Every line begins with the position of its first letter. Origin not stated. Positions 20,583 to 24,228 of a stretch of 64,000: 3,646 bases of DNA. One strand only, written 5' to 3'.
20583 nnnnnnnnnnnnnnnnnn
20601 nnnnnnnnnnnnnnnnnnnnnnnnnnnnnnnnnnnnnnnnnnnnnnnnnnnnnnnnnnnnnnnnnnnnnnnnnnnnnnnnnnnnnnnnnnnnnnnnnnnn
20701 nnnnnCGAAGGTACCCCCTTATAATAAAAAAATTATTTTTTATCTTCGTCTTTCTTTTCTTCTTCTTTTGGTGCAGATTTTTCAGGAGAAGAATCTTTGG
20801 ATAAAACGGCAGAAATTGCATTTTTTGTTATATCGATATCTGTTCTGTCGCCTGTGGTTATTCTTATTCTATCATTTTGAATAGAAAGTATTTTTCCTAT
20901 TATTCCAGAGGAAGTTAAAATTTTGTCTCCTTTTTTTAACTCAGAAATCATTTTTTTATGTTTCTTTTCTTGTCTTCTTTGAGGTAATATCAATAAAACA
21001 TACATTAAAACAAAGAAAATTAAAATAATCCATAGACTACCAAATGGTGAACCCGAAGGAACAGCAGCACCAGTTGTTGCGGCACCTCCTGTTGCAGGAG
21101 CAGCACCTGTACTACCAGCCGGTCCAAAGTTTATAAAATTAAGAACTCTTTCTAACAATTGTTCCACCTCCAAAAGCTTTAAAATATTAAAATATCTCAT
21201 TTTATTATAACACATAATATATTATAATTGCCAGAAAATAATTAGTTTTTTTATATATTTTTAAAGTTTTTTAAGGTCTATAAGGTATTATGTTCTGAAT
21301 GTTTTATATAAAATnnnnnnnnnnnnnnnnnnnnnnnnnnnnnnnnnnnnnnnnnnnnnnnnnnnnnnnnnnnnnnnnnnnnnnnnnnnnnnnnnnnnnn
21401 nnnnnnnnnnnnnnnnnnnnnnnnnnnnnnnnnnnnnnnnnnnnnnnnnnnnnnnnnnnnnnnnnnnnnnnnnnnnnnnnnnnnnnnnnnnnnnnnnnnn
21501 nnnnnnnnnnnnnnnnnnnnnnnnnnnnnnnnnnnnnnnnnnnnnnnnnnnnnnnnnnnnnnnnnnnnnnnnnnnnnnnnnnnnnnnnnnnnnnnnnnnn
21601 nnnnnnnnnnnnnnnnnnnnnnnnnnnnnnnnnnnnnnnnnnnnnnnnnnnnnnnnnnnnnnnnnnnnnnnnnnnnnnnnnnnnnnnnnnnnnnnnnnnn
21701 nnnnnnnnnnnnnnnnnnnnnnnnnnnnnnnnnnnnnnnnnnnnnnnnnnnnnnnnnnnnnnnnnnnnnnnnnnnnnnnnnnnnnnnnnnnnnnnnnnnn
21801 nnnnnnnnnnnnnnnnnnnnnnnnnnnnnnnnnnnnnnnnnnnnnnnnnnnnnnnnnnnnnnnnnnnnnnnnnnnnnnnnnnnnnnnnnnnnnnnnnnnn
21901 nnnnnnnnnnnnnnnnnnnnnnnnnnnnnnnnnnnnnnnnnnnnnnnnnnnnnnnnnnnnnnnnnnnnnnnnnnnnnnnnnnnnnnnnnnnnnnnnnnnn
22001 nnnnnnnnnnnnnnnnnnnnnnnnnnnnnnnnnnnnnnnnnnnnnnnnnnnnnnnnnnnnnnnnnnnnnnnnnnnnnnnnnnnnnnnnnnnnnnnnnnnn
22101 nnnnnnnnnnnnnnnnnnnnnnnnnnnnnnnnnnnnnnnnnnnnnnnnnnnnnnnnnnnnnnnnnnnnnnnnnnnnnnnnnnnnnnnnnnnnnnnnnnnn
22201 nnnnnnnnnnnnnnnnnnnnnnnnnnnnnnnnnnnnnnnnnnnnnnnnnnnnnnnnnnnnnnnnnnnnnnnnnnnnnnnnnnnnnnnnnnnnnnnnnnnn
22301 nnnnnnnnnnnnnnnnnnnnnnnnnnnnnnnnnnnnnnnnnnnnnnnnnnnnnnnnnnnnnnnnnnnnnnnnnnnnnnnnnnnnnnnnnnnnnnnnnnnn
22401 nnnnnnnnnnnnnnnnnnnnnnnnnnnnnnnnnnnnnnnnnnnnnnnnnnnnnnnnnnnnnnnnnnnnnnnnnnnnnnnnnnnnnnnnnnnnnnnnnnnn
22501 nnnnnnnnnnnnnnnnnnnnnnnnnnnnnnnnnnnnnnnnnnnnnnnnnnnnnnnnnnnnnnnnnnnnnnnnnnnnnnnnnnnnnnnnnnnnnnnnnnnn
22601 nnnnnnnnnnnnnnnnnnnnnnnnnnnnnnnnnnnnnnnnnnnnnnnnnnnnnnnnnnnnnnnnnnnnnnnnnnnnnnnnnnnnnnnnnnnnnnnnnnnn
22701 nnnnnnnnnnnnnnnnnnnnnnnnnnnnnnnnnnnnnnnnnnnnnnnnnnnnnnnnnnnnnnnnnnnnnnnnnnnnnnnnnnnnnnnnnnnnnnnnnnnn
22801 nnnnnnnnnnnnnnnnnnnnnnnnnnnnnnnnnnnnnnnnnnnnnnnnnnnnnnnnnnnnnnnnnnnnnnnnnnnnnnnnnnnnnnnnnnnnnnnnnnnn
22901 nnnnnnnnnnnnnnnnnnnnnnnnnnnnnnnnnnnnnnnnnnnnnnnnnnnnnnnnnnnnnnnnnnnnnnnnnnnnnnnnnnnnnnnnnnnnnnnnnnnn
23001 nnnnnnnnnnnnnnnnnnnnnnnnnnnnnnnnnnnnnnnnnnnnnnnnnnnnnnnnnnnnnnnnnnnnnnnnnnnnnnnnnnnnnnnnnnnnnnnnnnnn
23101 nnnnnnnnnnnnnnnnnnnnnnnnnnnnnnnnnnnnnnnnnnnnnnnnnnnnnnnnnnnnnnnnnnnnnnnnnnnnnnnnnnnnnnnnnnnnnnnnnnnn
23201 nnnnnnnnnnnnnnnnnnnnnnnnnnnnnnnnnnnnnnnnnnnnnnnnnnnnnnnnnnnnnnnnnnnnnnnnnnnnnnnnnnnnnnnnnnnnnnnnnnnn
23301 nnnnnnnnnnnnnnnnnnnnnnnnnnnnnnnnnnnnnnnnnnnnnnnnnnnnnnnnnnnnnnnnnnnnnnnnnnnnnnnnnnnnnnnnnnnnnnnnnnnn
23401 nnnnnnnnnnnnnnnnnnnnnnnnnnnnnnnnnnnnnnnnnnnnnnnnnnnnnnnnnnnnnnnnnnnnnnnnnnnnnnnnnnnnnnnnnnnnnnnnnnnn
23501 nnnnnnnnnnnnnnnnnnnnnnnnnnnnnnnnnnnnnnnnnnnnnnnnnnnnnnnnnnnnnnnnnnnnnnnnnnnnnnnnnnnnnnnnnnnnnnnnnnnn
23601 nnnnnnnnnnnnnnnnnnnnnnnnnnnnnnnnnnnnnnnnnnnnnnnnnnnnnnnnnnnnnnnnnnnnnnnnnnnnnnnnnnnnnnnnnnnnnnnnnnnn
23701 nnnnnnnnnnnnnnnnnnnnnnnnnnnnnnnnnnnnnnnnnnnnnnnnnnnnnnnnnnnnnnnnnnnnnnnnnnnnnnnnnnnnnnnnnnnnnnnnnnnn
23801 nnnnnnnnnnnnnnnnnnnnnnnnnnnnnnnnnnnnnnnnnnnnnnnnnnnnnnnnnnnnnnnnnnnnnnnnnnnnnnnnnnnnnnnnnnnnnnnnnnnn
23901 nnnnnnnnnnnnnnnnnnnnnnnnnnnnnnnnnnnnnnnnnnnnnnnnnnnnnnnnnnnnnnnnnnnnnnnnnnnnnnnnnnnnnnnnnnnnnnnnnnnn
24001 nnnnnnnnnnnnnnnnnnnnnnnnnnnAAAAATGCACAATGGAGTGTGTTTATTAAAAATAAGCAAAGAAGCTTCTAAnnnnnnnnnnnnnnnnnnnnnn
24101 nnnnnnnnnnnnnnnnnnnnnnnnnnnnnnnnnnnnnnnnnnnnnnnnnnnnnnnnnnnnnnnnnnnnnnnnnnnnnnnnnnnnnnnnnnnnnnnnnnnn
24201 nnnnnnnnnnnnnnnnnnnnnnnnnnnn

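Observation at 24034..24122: Second ANTAR dual-hairpin/terminator element, downstream of a near-consensus promoter, in front of eutS-eutP-eutV-eutW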

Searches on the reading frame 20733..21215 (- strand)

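Call 9: search_protein_families(library=ncbifam, proteins=[window:20733-21215:-])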
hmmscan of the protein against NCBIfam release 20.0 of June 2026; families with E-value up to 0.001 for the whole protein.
window:20733-21215:- (160 aa): 2 families
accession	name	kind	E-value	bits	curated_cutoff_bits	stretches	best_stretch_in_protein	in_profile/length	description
TIGR00739.1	yajC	equivalog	1.5e-25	89.1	44.2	1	57-138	2-83/84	preprotein translocase subunit YajC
NF005100.0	PRK06531.1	equivalog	7.4e-06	25.8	129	1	64-158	5-103/121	preprotein translocase subunit YajC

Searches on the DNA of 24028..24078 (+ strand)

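Call 25: build_rna_model(alignment_id=A3, structure=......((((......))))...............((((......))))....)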
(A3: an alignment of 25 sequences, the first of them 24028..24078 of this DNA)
Model R1 built from alignment A3 (25 sequences, 53 columns); structure: as given.
model positions 49; base pairs 8; branch points 1; effective number of sequences 25; information 0.952 bits per position. Calibrated on 0.2 Mb of random sequence (short: E-values are rough).
structure used (alignment columns):
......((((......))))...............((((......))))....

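Call 26: search_with_rna_model(model_id=R1, source=window, filters=off, max_evalue=10, show_alignments=4)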
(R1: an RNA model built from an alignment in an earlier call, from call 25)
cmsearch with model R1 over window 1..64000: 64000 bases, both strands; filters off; matches with E-value up to 10: 31.
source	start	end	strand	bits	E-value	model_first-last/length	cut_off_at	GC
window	24028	24078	+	54.8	3.5e-12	1-49/49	no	0.27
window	28619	28662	+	35.5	4.3e-07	1-49/49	no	0.2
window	22683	22747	+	18.8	0.01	1-49/49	no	0.31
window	11235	11275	-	13.7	0.23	1-49/49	no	0.2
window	10866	10915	-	11.8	0.73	1-49/49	no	0.44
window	2479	2537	-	11.5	0.88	1-49/49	no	0.27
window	45420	45472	+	10.7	1.5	1-49/49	no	0.23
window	51079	51130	+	10.5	1.6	1-49/49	no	0.17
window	43011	43052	+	10.3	1.9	1-49/49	no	0.24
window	32444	32510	-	10.1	2.1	1-49/49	no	0.25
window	52750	52786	+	10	2.3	1-49/49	no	0.22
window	1352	1395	+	9.8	2.6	1-49/49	no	0.2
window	36274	36314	+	9.6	2.8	1-49/49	no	0.24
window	46742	46780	-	9.6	2.9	1-49/49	no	0.21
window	34013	34035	+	9.3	3.5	24-45/49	no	0.22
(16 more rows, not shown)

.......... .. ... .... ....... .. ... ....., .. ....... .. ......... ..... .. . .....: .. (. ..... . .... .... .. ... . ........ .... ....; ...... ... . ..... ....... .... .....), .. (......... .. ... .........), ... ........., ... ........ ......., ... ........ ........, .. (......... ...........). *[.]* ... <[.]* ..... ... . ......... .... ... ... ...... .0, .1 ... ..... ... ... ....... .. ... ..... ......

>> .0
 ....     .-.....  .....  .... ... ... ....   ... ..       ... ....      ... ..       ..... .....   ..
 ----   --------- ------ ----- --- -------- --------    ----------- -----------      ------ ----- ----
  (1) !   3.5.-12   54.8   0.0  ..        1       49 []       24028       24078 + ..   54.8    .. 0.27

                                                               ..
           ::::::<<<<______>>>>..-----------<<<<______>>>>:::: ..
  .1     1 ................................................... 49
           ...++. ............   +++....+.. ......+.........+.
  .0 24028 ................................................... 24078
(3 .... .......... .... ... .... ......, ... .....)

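Call 28: search_with_rna_model(model_id=R1, sources=[L002, L003, L004, L005, L006, L007, L008, L009, L010, L011, L012, L013, L014, L015, L016, L017, L018, L019, L020, L021, L022, L023, L024, L025, L026, L027, L028, L029, L030, L031, L032, L033, L034, L035, L036, L037, L038, L039, L040, L041, L043, L044, L046, L050, L054, L055, L056, L057, L058, L059, L060, L061, L062, L063, L064, L065, L066, L067, L068, L069, L070, L071, L072, L073, L075, L076, L077, L078, L079, L080, L081], max_evalue=0.01, make_alignment=true)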
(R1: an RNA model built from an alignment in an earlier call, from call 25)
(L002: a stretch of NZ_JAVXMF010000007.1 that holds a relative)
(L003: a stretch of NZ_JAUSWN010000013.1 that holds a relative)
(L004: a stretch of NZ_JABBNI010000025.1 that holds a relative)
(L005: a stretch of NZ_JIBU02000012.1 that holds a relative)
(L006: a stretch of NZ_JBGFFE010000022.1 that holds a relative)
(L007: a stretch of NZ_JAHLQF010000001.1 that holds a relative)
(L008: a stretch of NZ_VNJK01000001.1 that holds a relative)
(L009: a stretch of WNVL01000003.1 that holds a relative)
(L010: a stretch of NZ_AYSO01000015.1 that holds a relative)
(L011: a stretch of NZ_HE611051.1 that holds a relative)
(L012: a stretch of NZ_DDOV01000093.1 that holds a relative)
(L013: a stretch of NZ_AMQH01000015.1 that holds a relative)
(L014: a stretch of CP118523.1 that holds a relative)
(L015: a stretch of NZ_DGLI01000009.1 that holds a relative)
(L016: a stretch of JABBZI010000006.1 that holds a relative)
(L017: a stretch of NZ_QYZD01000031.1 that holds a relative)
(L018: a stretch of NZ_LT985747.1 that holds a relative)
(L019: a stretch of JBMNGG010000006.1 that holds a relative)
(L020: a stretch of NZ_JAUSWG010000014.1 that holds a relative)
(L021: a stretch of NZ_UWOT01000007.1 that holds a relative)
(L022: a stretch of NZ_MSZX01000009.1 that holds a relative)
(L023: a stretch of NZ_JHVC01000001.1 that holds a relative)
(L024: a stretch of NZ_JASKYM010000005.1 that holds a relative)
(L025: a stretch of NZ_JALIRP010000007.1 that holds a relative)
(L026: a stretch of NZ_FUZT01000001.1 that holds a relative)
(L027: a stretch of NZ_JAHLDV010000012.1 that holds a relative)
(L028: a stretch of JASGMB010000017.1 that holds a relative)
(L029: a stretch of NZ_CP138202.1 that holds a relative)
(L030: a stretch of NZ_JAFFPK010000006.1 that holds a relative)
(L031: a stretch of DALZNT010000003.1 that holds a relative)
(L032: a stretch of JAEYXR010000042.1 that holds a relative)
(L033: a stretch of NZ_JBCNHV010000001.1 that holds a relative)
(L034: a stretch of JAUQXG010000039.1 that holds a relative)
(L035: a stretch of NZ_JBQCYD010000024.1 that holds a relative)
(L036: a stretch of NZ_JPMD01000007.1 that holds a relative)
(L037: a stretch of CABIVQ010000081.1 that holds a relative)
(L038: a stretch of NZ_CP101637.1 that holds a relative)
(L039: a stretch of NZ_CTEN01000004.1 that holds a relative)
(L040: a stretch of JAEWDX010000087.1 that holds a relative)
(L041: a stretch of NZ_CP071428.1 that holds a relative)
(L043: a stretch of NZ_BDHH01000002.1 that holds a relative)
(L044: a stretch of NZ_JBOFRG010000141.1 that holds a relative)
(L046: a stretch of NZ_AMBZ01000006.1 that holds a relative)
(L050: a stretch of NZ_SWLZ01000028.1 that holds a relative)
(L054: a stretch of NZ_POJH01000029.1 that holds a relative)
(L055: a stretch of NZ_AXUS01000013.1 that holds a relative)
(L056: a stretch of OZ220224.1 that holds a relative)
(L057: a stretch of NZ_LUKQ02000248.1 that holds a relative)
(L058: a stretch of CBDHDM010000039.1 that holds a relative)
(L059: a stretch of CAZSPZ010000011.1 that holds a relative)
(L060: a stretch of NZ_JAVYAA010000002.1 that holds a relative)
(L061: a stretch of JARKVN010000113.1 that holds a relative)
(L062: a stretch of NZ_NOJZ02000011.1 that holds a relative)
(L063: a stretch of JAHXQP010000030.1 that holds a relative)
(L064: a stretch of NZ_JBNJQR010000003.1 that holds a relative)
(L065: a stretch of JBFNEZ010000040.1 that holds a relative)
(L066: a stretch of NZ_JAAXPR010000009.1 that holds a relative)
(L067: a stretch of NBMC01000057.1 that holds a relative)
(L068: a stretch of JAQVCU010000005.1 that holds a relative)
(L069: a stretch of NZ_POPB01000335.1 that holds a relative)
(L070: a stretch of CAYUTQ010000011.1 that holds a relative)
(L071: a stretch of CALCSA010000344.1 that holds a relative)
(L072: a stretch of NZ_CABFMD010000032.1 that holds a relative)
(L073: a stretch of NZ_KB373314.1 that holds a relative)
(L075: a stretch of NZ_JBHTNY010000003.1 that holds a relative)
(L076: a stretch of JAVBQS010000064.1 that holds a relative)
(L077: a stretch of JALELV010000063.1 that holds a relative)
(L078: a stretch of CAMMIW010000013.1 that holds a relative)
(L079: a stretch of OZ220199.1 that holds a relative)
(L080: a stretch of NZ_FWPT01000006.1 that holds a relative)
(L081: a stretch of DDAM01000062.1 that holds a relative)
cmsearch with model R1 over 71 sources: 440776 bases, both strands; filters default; matches with E-value up to 0.01: 100.
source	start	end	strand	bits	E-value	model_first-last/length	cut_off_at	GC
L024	2875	2924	+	59.3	1.5e-12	1-49/49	no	0.3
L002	2884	2933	+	57.4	4.9e-12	1-49/49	no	0.4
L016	2853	2902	+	56.1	1.1e-11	1-49/49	no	0.34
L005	2894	2943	+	56.1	1.1e-11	1-49/49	no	0.3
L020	2879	2928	+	55.6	1.5e-11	1-49/49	no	0.28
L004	2895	2944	+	54.7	2.6e-11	1-49/49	no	0.3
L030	2868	2917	+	52.2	1.2e-10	1-49/49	no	0.36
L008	1492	1541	+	51.9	1.4e-10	1-49/49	no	0.38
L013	2898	2947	+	51.4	1.9e-10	1-49/49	no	0.36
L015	2898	2947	+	51.4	1.9e-10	1-49/49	no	0.36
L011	2895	2944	+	51.2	2.1e-10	1-49/49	no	0.36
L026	2890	2934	+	49.9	4.6e-10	1-49/49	no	0.4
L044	2374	2419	+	49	8.1e-10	1-49/49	no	0.35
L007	2886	2934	+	48.8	9.3e-10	1-49/49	no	0.31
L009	2827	2874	+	48.1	1.4e-09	1-49/49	no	0.33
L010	1287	1336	+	48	1.4e-09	1-49/49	no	0.34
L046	2846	2896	+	47.6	1.9e-09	1-49/49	no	0.43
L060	2866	2916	+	47.6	1.9e-09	1-49/49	no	0.43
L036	2795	2841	+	47.3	2.2e-09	1-49/49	no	0.34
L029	2860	2905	+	47.1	2.5e-09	1-49/49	no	0.43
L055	2872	2922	+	47.1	2.6e-09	1-49/49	no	0.35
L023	2876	2923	+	46.8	3.1e-09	1-49/49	no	0.25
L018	2861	2909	+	46.7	3.2e-09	1-49/49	no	0.39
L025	1557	1606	+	46.3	4.2e-09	1-49/49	no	0.44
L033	2865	2915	+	46.1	4.6e-09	1-49/49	no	0.37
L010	2899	2949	+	45.5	6.6e-09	1-49/49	no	0.31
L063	2880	2924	+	45.5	6.6e-09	1-49/49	no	0.42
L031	2815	2861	+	45.5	6.7e-09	1-49/49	no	0.38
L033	1551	1600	+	44.6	1.2e-08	1-49/49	no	0.46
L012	1285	1334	+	44.6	1.2e-08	1-49/49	no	0.32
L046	1531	1580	+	44.5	1.2e-08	1-49/49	no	0.42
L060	1550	1599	+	44.3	1.4e-08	1-49/49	no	0.44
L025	2871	2921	+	44.1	1.6e-08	1-49/49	no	0.39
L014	2884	2931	+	44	1.7e-08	1-49/49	no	0.46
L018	1539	1588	+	44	1.7e-08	1-49/49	no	0.4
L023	1516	1563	+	43.3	2.5e-08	1-49/49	no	0.33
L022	1577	1623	+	43.3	2.5e-08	1-49/49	no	0.34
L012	2899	2949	+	43.2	2.8e-08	1-49/49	no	0.33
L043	2866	2914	+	43.1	2.9e-08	1-49/49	no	0.43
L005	5866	5914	+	43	3.2e-08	1-49/49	no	0.29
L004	5866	5913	+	42.6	3.8e-08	1-49/49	no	0.29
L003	1381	1435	+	41.1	9.9e-08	1-49/49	no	0.25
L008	2865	2915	+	40.9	1.1e-07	1-49/49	no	0.43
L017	2865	2914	+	40.6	1.3e-07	1-49/49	no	0.42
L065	2882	2925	+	40.4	1.5e-07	1-49/49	no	0.48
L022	2867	2917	+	40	1.9e-07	1-49/49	no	0.41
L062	1492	1534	+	39.4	2.7e-07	1-49/49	no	0.28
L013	1375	1421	+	39.3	2.8e-07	1-49/49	no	0.36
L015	1375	1421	+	39.3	2.8e-07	1-49/49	no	0.36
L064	2838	2890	+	39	3.5e-07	1-49/49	no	0.43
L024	1558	1600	+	39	3.5e-07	1-49/49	no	0.37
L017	1549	1597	+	38.4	5e-07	1-49/49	no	0.45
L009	1382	1424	+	38.2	5.8e-07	1-49/49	no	0.35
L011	1532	1579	+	37.8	7e-07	1-49/49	no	0.31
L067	2880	2921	+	37.3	9.5e-07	1-49/49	no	0.45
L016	1527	1569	+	37.1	1.1e-06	1-49/49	no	0.35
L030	1511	1553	+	36.5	1.6e-06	1-49/49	no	0.35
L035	5824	5868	+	36.1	2e-06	1-49/49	no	0.38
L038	1471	1513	+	36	2.1e-06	1-49/49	no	0.35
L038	2792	2838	+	36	2.1e-06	1-49/49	no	0.3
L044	1089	1131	+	35.9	2.3e-06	1-49/49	no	0.33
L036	1432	1474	+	34.8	4.4e-06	1-49/49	no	0.33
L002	5841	5887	+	34.7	4.8e-06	1-49/49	no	0.38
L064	1510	1556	+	34.2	6.3e-06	1-49/49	no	0.43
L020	1580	1623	+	33.4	1.1e-05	1-49/49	no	0.39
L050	2845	2896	+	32.4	1.9e-05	1-49/49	no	0.48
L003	6032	6079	+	31.9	2.7e-05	1-49/49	no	0.38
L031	5810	5855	+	31.8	2.7e-05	1-49/49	no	0.28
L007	5817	5862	+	31.1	4.2e-05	1-49/49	no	0.3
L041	1632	1681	+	30.7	5.2e-05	1-49/49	no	0.3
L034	2892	2934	+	30.2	7.2e-05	1-49/49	no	0.53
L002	1547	1590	+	30.1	7.6e-05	1-49/49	no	0.32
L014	5848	5891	+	30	8.1e-05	1-49/49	no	0.34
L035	2889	2932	+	28.7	0.00018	1-49/49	no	0.36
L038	4775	4820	+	28.7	0.00018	1-49/49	no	0.3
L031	1417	1459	+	28.2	0.00025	1-49/49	no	0.3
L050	1224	1267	+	27.7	0.00032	1-49/49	no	0.34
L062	2842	2905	+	27.1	0.00049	1-49/49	no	0.34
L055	5816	5859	+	27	0.00049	1-49/49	no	0.3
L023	5870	5917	+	26.7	0.00061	1-49/49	no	0.35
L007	1596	1638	+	26.5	0.00067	1-49/49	no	0.37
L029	5916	5958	+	26.3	0.00077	1-49/49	no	0.35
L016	5914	5957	+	25.5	0.0012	1-49/49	no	0.32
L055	1547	1590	+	25.3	0.0014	1-49/49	no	0.41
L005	1483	1529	+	25.2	0.0015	1-49/49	no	0.32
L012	5865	5908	+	25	0.0017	1-49/49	no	0.43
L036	5795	5840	+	24.7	0.002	1-49/49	no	0.3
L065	5787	5827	+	24.5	0.0023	1-49/49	no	0.39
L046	5863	5896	+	24.1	0.0029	7-45/49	no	0.44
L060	5875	5908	+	24.1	0.0029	7-45/49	no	0.44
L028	2805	2849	+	24.1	0.003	1-49/49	no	0.44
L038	2942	2980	+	23.9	0.0032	1-49/49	no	0.26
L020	5768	5811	+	23.8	0.0035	1-49/49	no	0.34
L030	5454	5497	+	23.7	0.0038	1-49/49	no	0.34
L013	5855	5898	+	23.6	0.004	1-49/49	no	0.5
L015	5855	5898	+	23.6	0.004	1-49/49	no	0.5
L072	1230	1274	+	23.3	0.0048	1-49/49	no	0.31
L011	6109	6154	+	22.7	0.007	1-49/49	no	0.35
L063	5792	5832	+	22.5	0.0077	1-49/49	no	0.41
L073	5376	5419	+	22.3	0.009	1-49/49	no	0.36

Alignment A4: 100 matches aligned to the model, 74 columns, each read 5' to 3' on its own strand. Consensus structure (alignment columns), stored with it:
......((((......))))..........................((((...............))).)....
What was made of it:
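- Closest known: Clostridioides difficile 630 and Clostridium tetani eut loci: three ANTAR hits per locus. Same: My model finds the same three positions in C. difficile strain HC132 (L016; call 28).
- All 100 hits in 71 eutS loci are on the eut strand and fall at three positions: the eutG, eutS and eutA leaders (call 28).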

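Call 30: build_rna_model(alignment_id=A4)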
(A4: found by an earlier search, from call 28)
Model R2 built from alignment A4 (100 sequences, 74 columns); structure: stored with the alignment.
model positions 47; base pairs 8; branch points 1; effective number of sequences 100; information 0.979 bits per position. Calibrated on 0.2 Mb of random sequence (short: E-values are rough).
structure used (alignment columns):
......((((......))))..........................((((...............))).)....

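Call 32: search_with_rna_model(model_id=R2, source=window, filters=off, max_evalue=1, show_alignments=3)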
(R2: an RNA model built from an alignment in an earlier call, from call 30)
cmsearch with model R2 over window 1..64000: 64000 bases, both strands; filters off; matches with E-value up to 1: 6.
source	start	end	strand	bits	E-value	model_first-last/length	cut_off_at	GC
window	24028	24078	+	54.2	1.6e-11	1-47/47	no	0.27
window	28619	28662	+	48.3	4.9e-10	1-47/47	no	0.2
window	22683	22721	+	25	0.00044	1-47/47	no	0.33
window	11233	11275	-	14.8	0.17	1-47/47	no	0.19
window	33969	34039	+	12.2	0.75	1-47/47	no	0.31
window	36274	36314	+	12.1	0.8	1-47/47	no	0.24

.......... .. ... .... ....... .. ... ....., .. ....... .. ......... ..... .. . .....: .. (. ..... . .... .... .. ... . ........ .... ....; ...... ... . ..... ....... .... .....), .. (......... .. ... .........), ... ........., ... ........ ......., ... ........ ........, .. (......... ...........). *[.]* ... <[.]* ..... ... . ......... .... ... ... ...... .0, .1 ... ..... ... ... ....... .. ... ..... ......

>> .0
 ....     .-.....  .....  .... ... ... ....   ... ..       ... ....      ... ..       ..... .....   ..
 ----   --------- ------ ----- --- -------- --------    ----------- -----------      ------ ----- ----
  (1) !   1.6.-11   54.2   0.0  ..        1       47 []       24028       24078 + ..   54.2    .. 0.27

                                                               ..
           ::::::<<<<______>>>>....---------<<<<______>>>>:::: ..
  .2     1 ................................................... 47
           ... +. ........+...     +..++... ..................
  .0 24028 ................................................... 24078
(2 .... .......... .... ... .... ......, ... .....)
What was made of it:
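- Checked: Model R2, built only from other genomes, scores 24028-24078 at 54.2 bits, E = 1.6e-11 (call 32).
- The only other hits with E < 0.1 are the eutA and eutG leaders (call 32). It gives the highest model scores (calls 28, 32), which argues that it is under selection as a regulated site. E = 1.6e-11 against a model built from other genomes (call 32).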
